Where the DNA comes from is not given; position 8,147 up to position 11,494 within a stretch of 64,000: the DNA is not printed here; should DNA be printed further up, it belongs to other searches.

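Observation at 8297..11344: M1-family metallopeptidase fused to a C-terminal outer-membrane beta-barrel-like domain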

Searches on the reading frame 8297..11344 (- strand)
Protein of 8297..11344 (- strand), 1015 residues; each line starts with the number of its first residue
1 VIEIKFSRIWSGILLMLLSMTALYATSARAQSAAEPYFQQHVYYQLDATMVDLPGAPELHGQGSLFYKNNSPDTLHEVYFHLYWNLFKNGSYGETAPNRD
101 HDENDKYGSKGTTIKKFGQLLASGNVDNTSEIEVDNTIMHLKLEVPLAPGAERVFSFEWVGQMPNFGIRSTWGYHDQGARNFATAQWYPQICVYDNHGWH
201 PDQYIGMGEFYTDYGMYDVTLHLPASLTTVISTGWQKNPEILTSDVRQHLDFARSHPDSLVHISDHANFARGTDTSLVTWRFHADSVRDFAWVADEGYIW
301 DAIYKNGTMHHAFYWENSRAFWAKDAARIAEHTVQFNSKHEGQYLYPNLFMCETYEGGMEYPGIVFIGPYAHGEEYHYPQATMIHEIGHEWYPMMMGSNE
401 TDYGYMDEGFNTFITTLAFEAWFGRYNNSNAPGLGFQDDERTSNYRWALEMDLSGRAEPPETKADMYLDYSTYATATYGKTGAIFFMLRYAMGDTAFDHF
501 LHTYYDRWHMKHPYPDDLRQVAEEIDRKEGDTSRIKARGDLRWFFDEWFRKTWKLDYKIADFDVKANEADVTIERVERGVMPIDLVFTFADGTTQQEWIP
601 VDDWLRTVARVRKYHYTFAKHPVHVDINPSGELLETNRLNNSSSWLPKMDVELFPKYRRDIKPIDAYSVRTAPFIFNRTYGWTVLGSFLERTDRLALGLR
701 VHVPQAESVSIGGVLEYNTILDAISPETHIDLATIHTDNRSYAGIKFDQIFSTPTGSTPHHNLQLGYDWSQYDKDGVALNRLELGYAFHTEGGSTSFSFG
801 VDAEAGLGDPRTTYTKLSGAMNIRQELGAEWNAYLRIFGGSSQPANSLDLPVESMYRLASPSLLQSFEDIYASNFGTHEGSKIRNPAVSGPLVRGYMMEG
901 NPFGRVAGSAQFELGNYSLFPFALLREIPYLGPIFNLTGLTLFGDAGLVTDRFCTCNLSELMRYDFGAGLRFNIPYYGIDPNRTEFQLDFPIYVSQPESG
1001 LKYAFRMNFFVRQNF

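Call 3: search_protein_families(library=pfam, proteins=[window:8297-11344:-], max_evalue=1)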
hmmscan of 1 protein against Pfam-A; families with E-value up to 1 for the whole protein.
window:8297-11344:- (1015 aa): 1 family
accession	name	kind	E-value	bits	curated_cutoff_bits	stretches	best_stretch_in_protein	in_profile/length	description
PF01433.26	Peptidase_M1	-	2.6e-12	47.2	27.7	1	337-548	14-218/218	Peptidase family M1 domain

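Call 4: search_protein_families(library=ncbifam, proteins=[window:8297-11344:-], max_evalue=1)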
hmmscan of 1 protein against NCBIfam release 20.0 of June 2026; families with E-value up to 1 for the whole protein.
window:8297-11344:- (1015 aa): 1 family
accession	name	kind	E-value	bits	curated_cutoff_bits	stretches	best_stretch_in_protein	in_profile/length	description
TIGR02411.1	leuko_A4_hydro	equivalog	0.0099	14.6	761.7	1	357-511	257-406/600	leukotriene-A(4) hydrolase/aminopeptidase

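Call 5: search_solved_structures(query=window:8297-11344:-, max_evalue=1)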
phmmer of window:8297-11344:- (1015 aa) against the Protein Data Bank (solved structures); distinct sequences matched with E-value up to 1: 17.
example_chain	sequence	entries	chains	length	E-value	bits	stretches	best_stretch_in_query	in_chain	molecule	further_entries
3cia_A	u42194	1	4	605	0.0023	19.1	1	350-507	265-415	cold-active aminopeptidase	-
8twx_A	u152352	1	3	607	0.026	15.6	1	356-519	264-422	Leukotriene A-4 hydrolase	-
3u9w_A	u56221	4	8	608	0.026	15.6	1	356-519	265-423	Leukotriene A-4 hydrolase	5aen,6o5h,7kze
1sqm_A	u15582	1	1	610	0.026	15.6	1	356-519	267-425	LEUKOTRIENE A-4 HYDROLASE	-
3cho_A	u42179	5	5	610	0.026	15.6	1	356-519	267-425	Leukotriene A-4 hydrolase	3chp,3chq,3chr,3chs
1hs6_A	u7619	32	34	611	0.026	15.6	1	356-519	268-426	LEUKOTRIENE A-4 HYDROLASE | LTA4H PROTEIN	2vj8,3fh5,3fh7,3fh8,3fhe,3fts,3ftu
6enc_A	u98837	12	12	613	0.026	15.6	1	356-519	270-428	Leukotriene A-4 hydrolase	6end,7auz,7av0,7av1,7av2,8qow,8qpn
2r59_A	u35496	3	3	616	0.026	15.6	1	356-519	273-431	Leukotriene A-4 hydrolase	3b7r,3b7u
5nie_A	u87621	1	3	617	0.026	15.5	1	356-519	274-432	Leukotriene A-4 hydrolase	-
8ava_A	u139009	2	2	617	0.026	15.5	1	356-519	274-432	Leukotriene A-4 hydrolase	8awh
5n3w_A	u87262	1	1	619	0.027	15.5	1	356-519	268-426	Leukotriene A-4 hydrolase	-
4r7l_A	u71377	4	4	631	0.028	15.5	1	356-519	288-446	Leukotriene A-4 hydrolase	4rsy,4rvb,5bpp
5fwq_A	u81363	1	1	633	0.028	15.5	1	356-519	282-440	HUMAN LEUKOTRIENE A4 HYDROLASE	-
1gw6_A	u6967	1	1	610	0.028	15.5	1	356-519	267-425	LEUKOTRIENE A-4 HYDROLASE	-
5ni6_A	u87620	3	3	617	0.028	15.4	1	356-519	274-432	Leukotriene A-4 hydrolase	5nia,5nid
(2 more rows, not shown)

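Call 6: find_homologous_proteins(query=window:8297-11344:-, max_evalue=0.001)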
Query window:8297-11344:- (1015 aa): 4775 proteins with E <= 0.001 among 8000 candidates; the best 120 are listed.
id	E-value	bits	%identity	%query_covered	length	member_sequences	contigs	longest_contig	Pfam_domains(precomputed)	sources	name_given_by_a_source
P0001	0.0e+0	2384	100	99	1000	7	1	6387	PF01433.27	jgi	jgi:hypothetical protein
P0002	0.0e+0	1560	65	97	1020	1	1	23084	PF01433.27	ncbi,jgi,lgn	-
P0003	0.0e+0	1533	64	99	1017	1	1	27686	PF01433.27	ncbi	-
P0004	0.0e+0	1408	60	99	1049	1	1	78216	PF01433.27,PF01103.30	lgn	-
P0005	0.0e+0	1314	56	99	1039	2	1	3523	PF01433.27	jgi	jgi:hypothetical protein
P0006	0.0e+0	1313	56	98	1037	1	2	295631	PF01433.27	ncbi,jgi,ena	-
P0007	0.0e+0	1298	56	100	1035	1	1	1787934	PF01433.27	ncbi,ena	-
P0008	0.0e+0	1296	57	99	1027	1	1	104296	PF01433.27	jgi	jgi:hypothetical protein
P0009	0.0e+0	1295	56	99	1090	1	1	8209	PF01433.27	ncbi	-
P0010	0.0e+0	1291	57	99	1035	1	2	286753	PF01433.27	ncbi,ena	-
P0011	0.0e+0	1289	55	100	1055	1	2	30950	PF01433.27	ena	-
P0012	0.0e+0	1288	55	99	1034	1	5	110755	PF01433.27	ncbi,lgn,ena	-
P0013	0.0e+0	1284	55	99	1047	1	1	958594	PF01433.27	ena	-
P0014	0.0e+0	1278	57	98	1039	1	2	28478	PF01433.27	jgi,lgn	-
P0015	0.0e+0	1278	56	99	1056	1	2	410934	PF01433.27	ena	-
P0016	0.0e+0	1268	56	98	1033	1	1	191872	PF01433.27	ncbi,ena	-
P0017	0.0e+0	1265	55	97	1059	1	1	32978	PF01433.27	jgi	jgi:hypothetical protein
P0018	0.0e+0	1263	56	97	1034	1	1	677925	PF01433.27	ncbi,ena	-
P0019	0.0e+0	1259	55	99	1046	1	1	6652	PF01433.27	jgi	jgi:hypothetical protein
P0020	0.0e+0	1257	56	97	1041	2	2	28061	PF01433.27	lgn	-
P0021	0.0e+0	1251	54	99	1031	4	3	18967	PF01433.27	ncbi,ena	-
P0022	0.0e+0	1240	55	99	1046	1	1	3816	PF01433.27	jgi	jgi:hypothetical protein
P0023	0.0e+0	1237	53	99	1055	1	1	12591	PF01433.27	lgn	-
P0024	0.0e+0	1236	54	99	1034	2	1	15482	PF01433.27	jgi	jgi:hypothetical protein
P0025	0.0e+0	1235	53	100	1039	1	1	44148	PF01433.27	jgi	-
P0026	0.0e+0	1232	55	99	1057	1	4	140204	PF01433.27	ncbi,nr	ncbi:MAG: M1 family aminopeptidase [Bacteroidota bacterium]|nr:M1 family aminopeptidase [Bacteroidot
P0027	0.0e+0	1226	55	97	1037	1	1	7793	PF01433.27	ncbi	-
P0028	0.0e+0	1221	54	99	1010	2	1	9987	PF01433.27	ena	-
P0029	0.0e+0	1209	53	99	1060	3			PF01433.27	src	-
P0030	0.0e+0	1188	52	99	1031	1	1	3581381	PF01433.27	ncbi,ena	-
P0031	0.0e+0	1156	56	86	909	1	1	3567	PF01433.27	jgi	jgi:hypothetical protein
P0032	0.0e+0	1136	52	99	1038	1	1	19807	PF01433.27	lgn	-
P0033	0.0e+0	1102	55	84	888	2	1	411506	PF01433.27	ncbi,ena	-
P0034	2.8e-291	987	60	70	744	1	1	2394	PF01433.27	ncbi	ncbi:MAG TPA: M1 family metallopeptidase, partial [Candidatus Kapabacteria bacterium]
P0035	1.5e-280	952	54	74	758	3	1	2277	PF01433.27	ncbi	ncbi:MAG: M1 family metallopeptidase, partial [Candidatus Kapaibacterium sp.]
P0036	3.7e-280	950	69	56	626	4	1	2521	PF01433.27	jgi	jgi:hypothetical protein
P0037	1.2e-271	922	57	70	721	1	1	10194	PF01433.27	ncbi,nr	ncbi:MAG TPA: M1 family aminopeptidase, partial [Candidatus Kapabacteria bacterium]|nr:M1 family ami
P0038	2.9e-270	918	59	65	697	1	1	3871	PF01433.27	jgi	-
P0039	1.5e-145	505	34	95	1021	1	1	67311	PF01433.27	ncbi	-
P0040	2.3e-143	498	35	97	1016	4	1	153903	PF01433.27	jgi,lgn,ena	-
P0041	5.0e-143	496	33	97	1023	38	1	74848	PF01433.27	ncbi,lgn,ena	-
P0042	1.3e-142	495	33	99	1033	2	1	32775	PF01433.27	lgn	-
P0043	8.6e-142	492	33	96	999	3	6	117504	PF01433.27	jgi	jgi:aminopeptidase N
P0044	2.3e-141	491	34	98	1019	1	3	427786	PF01433.27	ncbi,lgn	-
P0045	3.3e-141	490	33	97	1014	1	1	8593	PF01433.27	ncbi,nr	ncbi:MAG: M1 family metallopeptidase [Ignavibacteriae bacterium]|nr:M1 family metallopeptidase [Igna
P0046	7.0e-141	489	34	95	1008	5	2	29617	PF01433.27,PF01103.30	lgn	-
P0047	1.0e-140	489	33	95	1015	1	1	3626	PF01433.27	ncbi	-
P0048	1.5e-140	488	34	95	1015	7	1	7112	PF01433.27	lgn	-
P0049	2.2e-140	488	34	96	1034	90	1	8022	PF01433.27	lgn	-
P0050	2.3e-140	488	34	97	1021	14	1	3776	PF01433.27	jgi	-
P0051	8.2e-140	486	34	96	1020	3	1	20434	PF01433.27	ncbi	-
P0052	1.7e-139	485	33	97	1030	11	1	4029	PF01433.27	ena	-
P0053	2.0e-139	485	33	95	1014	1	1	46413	PF01433.27,PF01103.30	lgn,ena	-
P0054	4.1e-139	483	34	97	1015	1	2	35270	PF01433.27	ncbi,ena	-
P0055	8.3e-139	482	33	95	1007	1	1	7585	PF01433.27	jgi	jgi:hypothetical protein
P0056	2.5e-138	481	32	98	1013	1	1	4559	PF01433.27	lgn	-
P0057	2.5e-137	478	34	96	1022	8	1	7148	PF01433.27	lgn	-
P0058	1.4e-136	475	33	97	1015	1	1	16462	PF01433.27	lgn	-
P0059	1.5e-136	475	32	98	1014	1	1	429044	PF01433.27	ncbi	-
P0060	2.1e-136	475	32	98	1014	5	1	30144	PF01433.27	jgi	-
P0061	5.0e-136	473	33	97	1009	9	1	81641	PF01433.27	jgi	jgi:hypothetical protein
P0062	1.2e-135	472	32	97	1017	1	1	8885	PF01433.27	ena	-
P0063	1.6e-135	472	33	97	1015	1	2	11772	PF01433.27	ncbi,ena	-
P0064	1.8e-135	471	33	95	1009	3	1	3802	PF01433.27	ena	-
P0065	2.0e-135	471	33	99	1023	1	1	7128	PF01433.27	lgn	-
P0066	2.1e-135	471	37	73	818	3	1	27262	PF01433.27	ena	-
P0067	2.2e-135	471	33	98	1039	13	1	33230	PF01433.27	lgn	-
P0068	1.6e-134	468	33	97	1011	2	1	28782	PF01433.27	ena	-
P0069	2.2e-134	468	32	97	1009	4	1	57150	PF01433.27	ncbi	ncbi:MAG: M1 family aminopeptidase [Bacteroidota bacterium]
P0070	2.7e-132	461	33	97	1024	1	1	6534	PF01433.27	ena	-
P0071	2.8e-132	461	32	98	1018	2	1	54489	PF01433.27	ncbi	ncbi:MAG: M1 family metallopeptidase [Candidatus Kryptoniota bacterium]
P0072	3.3e-132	461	33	97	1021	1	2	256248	PF01433.27,PF01103.30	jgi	jgi:hypothetical protein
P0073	4.1e-132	460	32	97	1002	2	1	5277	PF01433.27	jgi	jgi:hypothetical protein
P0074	7.1e-132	460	32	97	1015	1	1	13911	PF01433.27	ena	-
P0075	7.1e-130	453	33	99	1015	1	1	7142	PF01433.27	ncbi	-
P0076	6.7e-129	450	32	96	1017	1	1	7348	PF01433.27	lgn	-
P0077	9.6e-127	443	32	97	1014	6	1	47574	PF01433.27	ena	-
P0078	1.1e-126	442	32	98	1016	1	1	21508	PF01433.27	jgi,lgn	jgi:hypothetical protein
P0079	4.4e-126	440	32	99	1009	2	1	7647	PF01433.27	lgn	-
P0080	1.0e-125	439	32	96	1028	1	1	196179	PF01433.27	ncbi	ncbi:MAG: M1 family metallopeptidase [Bacteroidota bacterium]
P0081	3.2e-125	437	32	99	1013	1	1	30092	PF01433.27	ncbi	-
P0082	8.8e-124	433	34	74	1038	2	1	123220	PF01433.27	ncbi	-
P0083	1.5e-122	429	32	95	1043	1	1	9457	PF01433.27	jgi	jgi:hypothetical protein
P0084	1.6e-122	429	32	99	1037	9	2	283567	PF01433.27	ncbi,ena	-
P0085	5.2e-121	424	32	96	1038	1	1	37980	PF01433.27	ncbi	-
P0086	7.2e-120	420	32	96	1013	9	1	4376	PF01433.27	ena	-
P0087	1.3e-119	419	35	72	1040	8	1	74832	PF01433.27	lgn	-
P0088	3.1e-119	418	32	98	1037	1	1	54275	PF01433.27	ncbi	-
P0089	9.9e-119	416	32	88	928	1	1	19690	PF01433.27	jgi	-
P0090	3.3e-116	408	36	62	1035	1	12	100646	PF01433.27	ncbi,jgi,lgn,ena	-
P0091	7.9e-116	406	36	63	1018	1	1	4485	PF01433.27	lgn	-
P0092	8.6e-116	406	37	62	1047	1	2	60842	PF01433.27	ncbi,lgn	-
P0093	1.8e-115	405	33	82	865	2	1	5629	PF01433.27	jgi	-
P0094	1.4e-114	402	38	61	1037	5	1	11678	PF01433.27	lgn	-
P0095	1.4e-111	392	30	97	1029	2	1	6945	PF01433.27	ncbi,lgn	ncbi:MAG: M1 family metallopeptidase [Chlorobiota bacterium]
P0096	3.6e-109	384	31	96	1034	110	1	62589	PF01433.27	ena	-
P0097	4.2e-109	384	31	81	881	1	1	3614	PF01433.27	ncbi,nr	ncbi:MAG TPA: M1 family aminopeptidase, partial [Bacteroidota bacterium]|nr:M1 family aminopeptidase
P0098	1.3e-108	383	36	61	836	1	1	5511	PF01433.27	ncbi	-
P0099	6.9e-107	377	31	96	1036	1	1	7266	PF01433.27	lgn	-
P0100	2.8e-93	332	30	97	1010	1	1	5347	PF01433.27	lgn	-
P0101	5.0e-93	331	28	96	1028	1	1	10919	PF01433.27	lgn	-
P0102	2.4e-92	329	30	97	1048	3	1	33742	PF01433.27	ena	-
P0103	1.6e-91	326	34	62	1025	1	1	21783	PF01433.27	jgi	-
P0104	4.0e-89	318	33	70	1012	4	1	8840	PF01433.27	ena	-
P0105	8.1e-88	314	29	96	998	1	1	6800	PF01433.27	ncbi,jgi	jgi:hypothetical protein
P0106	1.4e-87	313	29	98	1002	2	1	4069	PF01433.27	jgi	-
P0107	1.8e-87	313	30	98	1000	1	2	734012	PF01433.27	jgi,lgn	jgi:hypothetical protein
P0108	3.0e-87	312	29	97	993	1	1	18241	PF01433.27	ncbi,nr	ncbi:MAG: M1 family metallopeptidase [Ignavibacteriales bacterium]|nr:M1 family metallopeptidase [Ig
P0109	6.9e-87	311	33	66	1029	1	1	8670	PF01433.27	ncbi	-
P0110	9.4e-87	310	34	53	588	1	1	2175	PF01433.27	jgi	-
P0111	1.1e-86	310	28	98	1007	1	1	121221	PF01433.27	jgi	jgi:hypothetical protein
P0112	4.6e-86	308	30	86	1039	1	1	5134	PF01433.27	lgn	-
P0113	1.3e-85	306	30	96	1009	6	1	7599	PF01433.27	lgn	-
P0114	1.5e-85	306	29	99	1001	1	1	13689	PF01433.27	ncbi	-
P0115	3.0e-85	305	29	96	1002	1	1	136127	PF01433.27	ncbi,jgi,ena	ncbi:MAG: M1 family aminopeptidase [Bacteroidota bacterium]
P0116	3.2e-85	305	28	99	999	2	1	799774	PF01433.27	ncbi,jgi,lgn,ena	ncbi:MAG: M1 family aminopeptidase [Bacteroidota bacterium]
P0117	1.1e-84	303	27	95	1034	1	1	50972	PF01433.27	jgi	-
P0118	1.2e-84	303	30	98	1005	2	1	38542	PF01433.27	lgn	-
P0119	1.9e-84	303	30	97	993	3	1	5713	PF01433.27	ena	-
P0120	2.5e-84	302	28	98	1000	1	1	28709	PF01433.27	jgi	jgi:hypothetical protein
